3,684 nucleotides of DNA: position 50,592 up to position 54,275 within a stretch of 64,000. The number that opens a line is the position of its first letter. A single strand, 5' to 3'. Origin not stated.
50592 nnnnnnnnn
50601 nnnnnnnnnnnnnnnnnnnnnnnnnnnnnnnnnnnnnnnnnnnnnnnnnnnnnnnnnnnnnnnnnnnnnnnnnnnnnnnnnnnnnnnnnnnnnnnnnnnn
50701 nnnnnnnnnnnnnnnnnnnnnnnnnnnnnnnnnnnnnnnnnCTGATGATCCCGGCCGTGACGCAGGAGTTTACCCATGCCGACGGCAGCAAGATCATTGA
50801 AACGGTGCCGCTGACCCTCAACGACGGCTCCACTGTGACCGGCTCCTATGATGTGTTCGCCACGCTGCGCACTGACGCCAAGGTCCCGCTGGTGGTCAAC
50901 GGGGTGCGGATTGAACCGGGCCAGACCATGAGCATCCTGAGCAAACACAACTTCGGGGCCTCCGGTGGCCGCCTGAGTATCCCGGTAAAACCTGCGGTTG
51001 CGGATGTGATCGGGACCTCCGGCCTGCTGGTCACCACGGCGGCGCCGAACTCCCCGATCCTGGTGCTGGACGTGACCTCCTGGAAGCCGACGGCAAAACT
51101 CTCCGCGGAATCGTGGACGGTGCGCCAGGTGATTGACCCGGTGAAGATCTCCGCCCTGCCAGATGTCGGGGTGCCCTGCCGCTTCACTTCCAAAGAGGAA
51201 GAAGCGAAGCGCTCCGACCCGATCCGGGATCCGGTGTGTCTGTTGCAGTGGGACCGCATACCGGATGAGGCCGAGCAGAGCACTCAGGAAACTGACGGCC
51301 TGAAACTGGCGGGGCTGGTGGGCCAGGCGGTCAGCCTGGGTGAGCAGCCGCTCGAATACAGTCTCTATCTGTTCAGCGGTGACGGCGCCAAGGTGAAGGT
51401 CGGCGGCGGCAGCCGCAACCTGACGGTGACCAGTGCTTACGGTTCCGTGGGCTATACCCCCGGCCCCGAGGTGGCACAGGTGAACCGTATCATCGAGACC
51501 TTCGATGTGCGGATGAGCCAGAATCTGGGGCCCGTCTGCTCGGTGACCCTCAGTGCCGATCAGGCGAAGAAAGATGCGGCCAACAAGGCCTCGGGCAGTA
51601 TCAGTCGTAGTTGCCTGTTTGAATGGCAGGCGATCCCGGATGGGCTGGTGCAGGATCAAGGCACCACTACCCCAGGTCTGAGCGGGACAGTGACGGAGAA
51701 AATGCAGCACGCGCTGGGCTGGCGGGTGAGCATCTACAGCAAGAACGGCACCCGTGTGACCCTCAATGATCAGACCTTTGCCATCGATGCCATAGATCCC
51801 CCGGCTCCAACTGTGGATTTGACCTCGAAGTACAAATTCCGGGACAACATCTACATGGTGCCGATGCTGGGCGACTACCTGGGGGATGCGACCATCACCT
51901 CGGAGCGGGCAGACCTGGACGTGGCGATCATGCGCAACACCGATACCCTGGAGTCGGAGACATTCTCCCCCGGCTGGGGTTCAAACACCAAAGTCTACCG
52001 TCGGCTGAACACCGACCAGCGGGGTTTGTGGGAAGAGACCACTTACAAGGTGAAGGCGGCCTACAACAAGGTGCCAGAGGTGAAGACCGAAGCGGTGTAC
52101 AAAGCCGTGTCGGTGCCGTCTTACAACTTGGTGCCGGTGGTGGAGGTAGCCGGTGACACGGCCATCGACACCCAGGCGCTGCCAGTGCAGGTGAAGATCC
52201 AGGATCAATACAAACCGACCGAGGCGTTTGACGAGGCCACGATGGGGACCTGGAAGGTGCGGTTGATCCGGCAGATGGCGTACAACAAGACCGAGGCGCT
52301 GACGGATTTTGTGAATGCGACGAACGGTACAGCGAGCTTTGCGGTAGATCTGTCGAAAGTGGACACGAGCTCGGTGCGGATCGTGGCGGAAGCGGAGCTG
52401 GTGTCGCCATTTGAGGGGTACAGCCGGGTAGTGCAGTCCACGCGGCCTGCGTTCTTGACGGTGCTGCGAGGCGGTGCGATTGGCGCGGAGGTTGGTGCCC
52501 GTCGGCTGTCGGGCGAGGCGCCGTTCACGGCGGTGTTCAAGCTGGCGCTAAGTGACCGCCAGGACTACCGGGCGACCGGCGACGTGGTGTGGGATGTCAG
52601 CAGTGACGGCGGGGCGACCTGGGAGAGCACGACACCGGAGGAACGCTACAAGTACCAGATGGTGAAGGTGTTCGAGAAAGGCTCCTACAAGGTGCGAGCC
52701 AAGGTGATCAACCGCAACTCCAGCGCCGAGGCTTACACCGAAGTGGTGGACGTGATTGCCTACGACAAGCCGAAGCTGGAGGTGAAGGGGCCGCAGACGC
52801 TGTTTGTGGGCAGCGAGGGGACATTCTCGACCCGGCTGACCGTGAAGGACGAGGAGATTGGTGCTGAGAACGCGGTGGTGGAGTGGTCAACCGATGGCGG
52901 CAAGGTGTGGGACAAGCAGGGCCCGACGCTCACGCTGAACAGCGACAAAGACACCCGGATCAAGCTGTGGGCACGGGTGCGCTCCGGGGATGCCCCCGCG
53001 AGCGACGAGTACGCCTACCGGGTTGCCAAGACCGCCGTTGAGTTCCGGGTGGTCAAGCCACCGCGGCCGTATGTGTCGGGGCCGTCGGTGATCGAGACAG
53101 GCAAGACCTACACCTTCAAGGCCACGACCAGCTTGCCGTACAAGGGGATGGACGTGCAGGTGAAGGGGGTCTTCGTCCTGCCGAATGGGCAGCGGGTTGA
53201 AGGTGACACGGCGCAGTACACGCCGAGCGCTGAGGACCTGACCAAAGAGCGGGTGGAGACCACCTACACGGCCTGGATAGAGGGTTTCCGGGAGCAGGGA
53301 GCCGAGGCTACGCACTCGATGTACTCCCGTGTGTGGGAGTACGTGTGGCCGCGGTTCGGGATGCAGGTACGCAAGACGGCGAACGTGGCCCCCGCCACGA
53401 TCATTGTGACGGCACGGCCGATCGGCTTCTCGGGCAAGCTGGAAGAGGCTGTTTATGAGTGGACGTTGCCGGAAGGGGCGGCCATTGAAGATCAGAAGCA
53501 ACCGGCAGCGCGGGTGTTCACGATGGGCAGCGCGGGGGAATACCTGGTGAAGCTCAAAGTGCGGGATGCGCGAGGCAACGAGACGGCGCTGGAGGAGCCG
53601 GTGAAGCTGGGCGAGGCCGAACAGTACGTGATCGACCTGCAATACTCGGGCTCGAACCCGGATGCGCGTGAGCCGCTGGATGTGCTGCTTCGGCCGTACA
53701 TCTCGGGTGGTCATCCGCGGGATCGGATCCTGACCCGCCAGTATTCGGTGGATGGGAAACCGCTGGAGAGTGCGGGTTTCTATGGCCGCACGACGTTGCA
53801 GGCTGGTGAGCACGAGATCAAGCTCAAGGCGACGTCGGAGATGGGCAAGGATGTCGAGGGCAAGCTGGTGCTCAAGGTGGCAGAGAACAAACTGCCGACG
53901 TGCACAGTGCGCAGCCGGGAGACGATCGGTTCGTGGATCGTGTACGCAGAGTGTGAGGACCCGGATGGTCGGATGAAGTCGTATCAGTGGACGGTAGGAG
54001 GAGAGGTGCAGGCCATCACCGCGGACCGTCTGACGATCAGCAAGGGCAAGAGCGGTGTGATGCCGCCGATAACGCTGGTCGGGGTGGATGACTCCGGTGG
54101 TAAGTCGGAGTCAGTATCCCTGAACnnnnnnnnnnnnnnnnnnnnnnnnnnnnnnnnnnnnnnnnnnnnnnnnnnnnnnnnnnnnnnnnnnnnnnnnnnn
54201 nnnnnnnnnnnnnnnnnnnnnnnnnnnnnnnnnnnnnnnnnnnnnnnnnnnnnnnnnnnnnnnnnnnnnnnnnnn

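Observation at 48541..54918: Mosaic giant adhesin gene and truncated tandem paralog with duplicated leader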

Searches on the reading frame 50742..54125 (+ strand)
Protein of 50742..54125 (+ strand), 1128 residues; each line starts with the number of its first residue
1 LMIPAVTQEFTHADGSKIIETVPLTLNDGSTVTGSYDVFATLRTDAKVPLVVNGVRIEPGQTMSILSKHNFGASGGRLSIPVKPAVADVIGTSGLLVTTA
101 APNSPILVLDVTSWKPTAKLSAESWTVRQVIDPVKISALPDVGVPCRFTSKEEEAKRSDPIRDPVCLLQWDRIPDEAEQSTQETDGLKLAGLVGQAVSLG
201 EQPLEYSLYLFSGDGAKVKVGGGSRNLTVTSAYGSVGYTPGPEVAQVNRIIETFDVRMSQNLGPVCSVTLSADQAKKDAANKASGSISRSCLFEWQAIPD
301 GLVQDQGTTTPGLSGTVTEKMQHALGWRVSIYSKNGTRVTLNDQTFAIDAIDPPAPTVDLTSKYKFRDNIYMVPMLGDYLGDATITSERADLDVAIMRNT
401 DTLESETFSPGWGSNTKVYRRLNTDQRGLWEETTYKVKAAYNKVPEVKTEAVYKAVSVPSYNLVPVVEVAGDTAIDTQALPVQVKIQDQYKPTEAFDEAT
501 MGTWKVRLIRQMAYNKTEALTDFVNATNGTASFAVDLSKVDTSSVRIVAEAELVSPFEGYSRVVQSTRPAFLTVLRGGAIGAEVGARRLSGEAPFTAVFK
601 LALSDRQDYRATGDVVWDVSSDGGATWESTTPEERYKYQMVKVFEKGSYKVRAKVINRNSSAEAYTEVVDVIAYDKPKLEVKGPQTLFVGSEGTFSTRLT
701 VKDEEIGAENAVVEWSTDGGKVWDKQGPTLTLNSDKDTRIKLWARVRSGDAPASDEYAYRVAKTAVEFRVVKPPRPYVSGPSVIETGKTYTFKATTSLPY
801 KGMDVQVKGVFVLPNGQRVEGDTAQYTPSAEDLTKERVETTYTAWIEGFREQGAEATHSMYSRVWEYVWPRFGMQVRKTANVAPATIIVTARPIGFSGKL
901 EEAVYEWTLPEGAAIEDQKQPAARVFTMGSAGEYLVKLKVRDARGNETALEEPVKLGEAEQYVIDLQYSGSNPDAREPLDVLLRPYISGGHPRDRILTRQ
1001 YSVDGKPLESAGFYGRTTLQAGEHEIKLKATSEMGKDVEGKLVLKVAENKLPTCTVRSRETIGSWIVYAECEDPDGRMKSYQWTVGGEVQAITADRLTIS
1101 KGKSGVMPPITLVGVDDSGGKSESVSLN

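Call 45: search_dna_similar(query=window:50742-54125:+, collection=plasmids, mode=protein, max_rows=60, rows=spread)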
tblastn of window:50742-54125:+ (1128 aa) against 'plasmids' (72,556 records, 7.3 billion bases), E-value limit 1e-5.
Records with a match: 2981; places in all: 3061; records where one place covers at least 80% of the query: 934.
Best place of each record, by identity: >=99% 2; 95-99% 6; 90-95% 2; 80-90% 1; 60-80% 875; <60% 2095.
By first word of the organism name: Klebsiella 917; Escherichia 684; Salmonella 546; Enterobacter 331; Citrobacter 137; Vibrio 67; Providencia 51; Pseudomonas 32; Raoultella 29; Aeromonas 28; and 39 more.
By predicted mobility (MOB-suite, as given by PLSDB): conjugative 2715; non-mobilizable 232; mobilizable 34.
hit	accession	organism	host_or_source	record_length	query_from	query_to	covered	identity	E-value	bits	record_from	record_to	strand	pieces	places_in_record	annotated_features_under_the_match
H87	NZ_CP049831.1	Aeromonas salmonicida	Turbo,whole organism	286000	1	1128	100%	99.4%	0e+0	2253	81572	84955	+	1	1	none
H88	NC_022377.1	Escherichia coli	swine,maxillary lymph node of an ill pig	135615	1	1128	100%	70.5%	0e+0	1661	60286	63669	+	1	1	Ig-like domain-containing protein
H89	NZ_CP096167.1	Shewanella sp. JNE7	milking environment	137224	1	1128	100%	70.5%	0e+0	1661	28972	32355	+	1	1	Ig-like domain-containing protein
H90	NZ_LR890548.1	Klebsiella pneumoniae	Homo sapiens,urine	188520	1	1128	100%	70.5%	0e+0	1661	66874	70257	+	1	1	Ig-like domain-containing protein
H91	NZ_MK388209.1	Escherichia coli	Rectal swab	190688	1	1128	100%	70.5%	0e+0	1661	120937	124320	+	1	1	Ig-like domain-containing protein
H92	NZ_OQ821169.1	Escherichia coli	-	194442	1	1128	100%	70.5%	0e+0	1661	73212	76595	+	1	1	Ig-like domain-containing protein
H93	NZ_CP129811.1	Klebsiella pneumoniae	Homo sapiens,whole organism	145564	1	1128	100%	70.4%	0e+0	1659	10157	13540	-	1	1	Ig-like domain-containing protein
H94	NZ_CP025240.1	Salmonella enterica subsp. enterica serovar Newport str. ...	Bovine,bovine peripheral lymph node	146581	1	1128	100%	70.4%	0e+0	1655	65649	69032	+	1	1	Ig-like domain-containing protein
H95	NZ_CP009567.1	Salmonella enterica subsp. enterica serovar Newport str. ...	Canis lupus familiaris,dog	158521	1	1128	100%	70.4%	0e+0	1655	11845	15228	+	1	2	Ig-like domain-containing protein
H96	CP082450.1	Salmonella enterica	animal-swine-sow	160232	1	1128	100%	70.4%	0e+0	1655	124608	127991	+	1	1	DUF4165 domain-containing protein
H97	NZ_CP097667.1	Klebsiella pneumoniae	Homo sapiens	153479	1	1128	100%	70.4%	0e+0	1655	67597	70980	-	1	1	Ig-like domain-containing protein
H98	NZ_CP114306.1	Klebsiella oxytoca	Homo sapiens,urine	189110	1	1128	100%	70.4%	0e+0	1655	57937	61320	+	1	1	Ig-like domain-containing protein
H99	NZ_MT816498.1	Escherichia coli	-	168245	1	1128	100%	70.4%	0e+0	1655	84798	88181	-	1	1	Ig-like domain-containing protein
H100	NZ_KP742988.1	Salmonella enterica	stool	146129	1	1128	100%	70.4%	0e+0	1655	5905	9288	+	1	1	Ig-like domain-containing protein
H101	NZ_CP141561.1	Klebsiella pneumoniae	Homo sapiens,pure culture,rectal swab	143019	1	1128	100%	70.4%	0e+0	1655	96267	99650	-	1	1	Ig-like domain-containing protein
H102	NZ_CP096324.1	Providencia sp. PROV103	Clinical or host-associated ...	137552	1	1128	100%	70.4%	0e+0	1655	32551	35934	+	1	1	Ig-like domain-containing protein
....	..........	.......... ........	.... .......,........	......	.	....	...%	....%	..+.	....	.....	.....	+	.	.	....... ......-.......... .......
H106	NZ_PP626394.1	Citrobacter freundii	-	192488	222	1119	80%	25.1%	2e-57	226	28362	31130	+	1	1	none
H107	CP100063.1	Escherichia coli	cell culture,feces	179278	222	1119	80%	24.7%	2e-57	226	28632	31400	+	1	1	rsp: IncHI-type conjugal transfer protein RSP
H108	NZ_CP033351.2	Salmonella enterica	-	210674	222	1119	80%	24.7%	2e-57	226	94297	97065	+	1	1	rsp: IncHI-type conjugal transfer protein RSP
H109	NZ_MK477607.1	Salmonella enterica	Homo sapiens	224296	222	1119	80%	24.7%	2e-57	226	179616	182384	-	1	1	rsp: IncHI-type conjugal transfer protein RSP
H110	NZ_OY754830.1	Salmonella enterica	-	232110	222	1119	80%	24.7%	2e-57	226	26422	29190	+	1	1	rsp: IncHI-type conjugal transfer protein RSP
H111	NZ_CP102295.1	Escherichia coli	goose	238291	222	1119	80%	24.7%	2e-57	226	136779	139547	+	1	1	rsp: IncHI-type conjugal transfer protein RSP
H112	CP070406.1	Escherichia coli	animal,chicken caecal content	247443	222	1119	80%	24.7%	2e-57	226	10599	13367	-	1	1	rsp: IncHI-type conjugal transfer protein RSP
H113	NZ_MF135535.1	Raoultella ornithinolytica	lettuce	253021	222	1119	80%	24.7%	2e-57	226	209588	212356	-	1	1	rsp: IncHI-type conjugal transfer protein RSP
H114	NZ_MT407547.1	Escherichia coli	-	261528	222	1119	80%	24.7%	2e-57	226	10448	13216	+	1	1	rsp: IncHI-type conjugal transfer protein RSP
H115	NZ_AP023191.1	Escherichia coli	Homo sapiens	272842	222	1119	80%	24.7%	2e-57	226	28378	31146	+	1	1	rsp: IncHI-type conjugal transfer protein RSP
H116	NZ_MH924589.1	Escherichia coli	pig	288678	222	1119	80%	24.7%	2e-57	226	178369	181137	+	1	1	rsp: IncHI-type conjugal transfer protein RSP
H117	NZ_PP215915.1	Escherichia coli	-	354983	223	1119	80%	24.7%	3e-52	209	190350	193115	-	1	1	none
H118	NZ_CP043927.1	Klebsiella quasipneumoniae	Homo sapiens,rectal swab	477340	222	1119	80%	24.6%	3e-57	225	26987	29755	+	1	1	rsp: IncHI-type conjugal transfer protein RSP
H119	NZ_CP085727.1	Citrobacter freundii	Homo sapiens,rectal swab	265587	222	1119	80%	24.6%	4e-57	225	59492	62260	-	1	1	rsp: IncHI-type conjugal transfer protein RSP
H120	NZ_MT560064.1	Klebsiella pneumoniae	-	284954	222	1119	80%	24.6%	4e-57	225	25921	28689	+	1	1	rsp: IncHI-type conjugal transfer protein RSP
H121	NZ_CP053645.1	Enterobacter hormaechei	Homo sapiens,Bronchial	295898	222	1119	80%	24.6%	4e-57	225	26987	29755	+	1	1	rsp: IncHI-type conjugal transfer protein RSP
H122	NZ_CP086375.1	Pseudescherichia vulneris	Homo sapiens,blood culture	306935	222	1119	80%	24.6%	4e-57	225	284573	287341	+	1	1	rsp: IncHI-type conjugal transfer protein RSP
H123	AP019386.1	Enterobacter cloacae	Homo sapiens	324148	222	1119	80%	24.6%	4e-57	225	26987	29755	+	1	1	none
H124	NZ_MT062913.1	Raoultella ornithinolytica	-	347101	222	1119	80%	24.6%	4e-57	225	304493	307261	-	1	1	rsp: IncHI-type conjugal transfer protein RSP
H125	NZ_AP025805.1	Enterobacter hormaechei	Homo sapiens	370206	222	1119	80%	24.6%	4e-57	225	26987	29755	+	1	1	rsp: IncHI-type conjugal transfer protein RSP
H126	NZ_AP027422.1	Escherichia coli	Sus scrofa,cell culture,feces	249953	222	1119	80%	24.6%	2e-56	223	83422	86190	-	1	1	rsp: IncHI-type conjugal transfer protein RSP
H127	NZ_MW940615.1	Klebsiella sp.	-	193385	227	1119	79%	24.7%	1e-51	207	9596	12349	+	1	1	rsp: IncHI-type conjugal transfer protein RSP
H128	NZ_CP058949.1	Escherichia coli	-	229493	227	1119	79%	24.7%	1e-51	207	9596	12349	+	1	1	rsp: IncHI-type conjugal transfer protein RSP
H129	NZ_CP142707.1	Escherichia coli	dog,faecal sample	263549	227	1119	79%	24.7%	1e-51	207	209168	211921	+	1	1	rsp: IncHI-type conjugal transfer protein RSP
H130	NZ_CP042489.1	Enterobacter hormaechei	Homo sapiens,Whole organism,clinical ...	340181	222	1119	80%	24.4%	2e-57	226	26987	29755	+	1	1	rsp: IncHI-type conjugal transfer protein RSP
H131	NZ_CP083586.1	Escherichia coli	culture,meat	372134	222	1119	80%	24.4%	2e-56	223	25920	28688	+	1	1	rsp: IncHI-type conjugal transfer protein RSP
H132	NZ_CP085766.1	Klebsiella michiganensis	Homo sapiens,nose swab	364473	243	1119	78%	24.4%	9e-52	208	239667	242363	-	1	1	rsp: IncHI-type conjugal transfer protein RSP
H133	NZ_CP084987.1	Klebsiella pneumoniae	Homo sapiens,blood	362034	258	1128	77%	24.1%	4e-57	225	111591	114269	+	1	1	Ig-like domain-containing protein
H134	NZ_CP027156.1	Klebsiella pneumoniae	-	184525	258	1128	77%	23.3%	1e-55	220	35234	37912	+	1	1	Ig-like domain-containing protein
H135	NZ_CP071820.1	Klebsiella pneumoniae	Homo sapiens,feces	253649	258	1128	77%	23.3%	1e-55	220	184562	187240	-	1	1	Ig-like domain-containing protein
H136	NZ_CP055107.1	Klebsiella pneumoniae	Shek Wu Hui WWTPs_106 WWTPs influent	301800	258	1128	77%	23.3%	1e-55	220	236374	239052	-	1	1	Ig-like domain-containing protein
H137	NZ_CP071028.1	Klebsiella pneumoniae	Homo sapiens,blood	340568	258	1128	77%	23.3%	1e-55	220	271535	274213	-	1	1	Ig-like domain-containing protein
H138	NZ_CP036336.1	Klebsiella pneumoniae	Homo sapiens,blood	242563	258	1128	77%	23.3%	1e-55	220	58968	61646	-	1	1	Ig-like domain-containing protein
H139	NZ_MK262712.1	Klebsiella pneumoniae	Homo sapiens,urine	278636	258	1128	77%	23.3%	2e-55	220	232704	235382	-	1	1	Ig-like domain-containing protein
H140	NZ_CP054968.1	Klebsiella pneumoniae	Shatin WWTPs_94 WWTPs influent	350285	258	1128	77%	23.3%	2e-55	220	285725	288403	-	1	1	Ig-like domain-containing protein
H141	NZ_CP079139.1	Klebsiella pneumoniae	Homo sapiens,blood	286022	258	1128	77%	23.3%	2e-55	219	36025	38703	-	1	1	Ig-like domain-containing protein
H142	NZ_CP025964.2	Klebsiella pneumoniae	Homo sapiens,Culture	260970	258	1128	77%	23.3%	1e-53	214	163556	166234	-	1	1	Ig-like domain-containing protein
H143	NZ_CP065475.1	Klebsiella michiganensis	Homo sapiens,urine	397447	258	1128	77%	23.3%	1e-53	214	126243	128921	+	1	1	Ig-like domain-containing protein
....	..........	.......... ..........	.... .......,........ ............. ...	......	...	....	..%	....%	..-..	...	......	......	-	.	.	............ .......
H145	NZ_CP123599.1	Enterobacter cloacae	Bacterial cell culture,Blattella ...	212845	429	1119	61%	25.9%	2e-52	210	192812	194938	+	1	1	none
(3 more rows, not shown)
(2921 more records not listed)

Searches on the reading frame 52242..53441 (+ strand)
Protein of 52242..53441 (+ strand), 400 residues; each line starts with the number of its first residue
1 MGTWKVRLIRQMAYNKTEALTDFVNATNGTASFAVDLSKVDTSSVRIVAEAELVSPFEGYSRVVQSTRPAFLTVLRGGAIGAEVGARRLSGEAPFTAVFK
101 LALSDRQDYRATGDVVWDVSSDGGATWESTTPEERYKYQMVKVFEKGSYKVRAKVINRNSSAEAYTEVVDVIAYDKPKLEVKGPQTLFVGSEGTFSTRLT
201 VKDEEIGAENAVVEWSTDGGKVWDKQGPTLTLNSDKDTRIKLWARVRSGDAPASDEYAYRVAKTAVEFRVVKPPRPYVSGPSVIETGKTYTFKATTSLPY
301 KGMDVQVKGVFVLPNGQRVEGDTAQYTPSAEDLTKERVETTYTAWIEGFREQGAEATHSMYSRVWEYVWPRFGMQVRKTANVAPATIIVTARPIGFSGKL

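Call 61: search_protein_families(library=pfam, proteins=[window:52242-53441:+], max_evalue=1)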
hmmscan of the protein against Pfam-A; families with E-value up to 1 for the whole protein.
window:52242-53441:+ (400 aa): 4 families
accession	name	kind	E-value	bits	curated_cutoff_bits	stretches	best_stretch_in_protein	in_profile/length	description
PF00801.26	PKD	-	7.6e-06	26.3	23.5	1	82-168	2-78/80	PKD domain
PF02012.26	BNR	-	0.0084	16.4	27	0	119-128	2-11/12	BNR/Asp-box repeat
PF20578.4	aBig_2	-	0.13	12.6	27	1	205-262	29-87/89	Atrophied bacterial Ig domain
PF13088.12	BNR_2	-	0.14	12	31.4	0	207-229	134-156/277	BNR repeat-like domain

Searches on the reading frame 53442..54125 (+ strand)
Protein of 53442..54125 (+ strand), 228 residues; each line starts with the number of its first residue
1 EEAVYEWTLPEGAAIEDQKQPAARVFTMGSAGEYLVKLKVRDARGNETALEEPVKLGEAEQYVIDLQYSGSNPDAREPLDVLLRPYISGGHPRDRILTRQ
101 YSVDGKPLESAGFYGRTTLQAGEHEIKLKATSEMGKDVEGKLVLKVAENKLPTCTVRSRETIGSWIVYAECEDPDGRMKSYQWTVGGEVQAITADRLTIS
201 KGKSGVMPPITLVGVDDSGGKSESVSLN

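Call 61: search_protein_families(library=pfam, proteins=[window:53442-54125:+], max_evalue=1)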
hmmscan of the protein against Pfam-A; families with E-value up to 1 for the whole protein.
window:53442-54125:+ (228 aa): 5 families
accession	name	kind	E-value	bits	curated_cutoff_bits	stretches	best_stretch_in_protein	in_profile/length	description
PF00801.26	PKD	-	8e-08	32.6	23.5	1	3-49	30-74/80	PKD domain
PF22352.2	K319L-like_PKD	-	7.4e-06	26.3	27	1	3-47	29-75/84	K319L-like, PKD domain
PF18911.6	PKD_4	-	8.5e-05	23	27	1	4-49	36-77/85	PKD domain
PF19408.5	PKD_6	-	0.019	15.8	25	0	4-48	33-76/82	PKD-like domain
PF18981.6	InlK_D3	-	0.085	13.4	25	0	27-48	45-66/75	Internalin K domain (D3/D4)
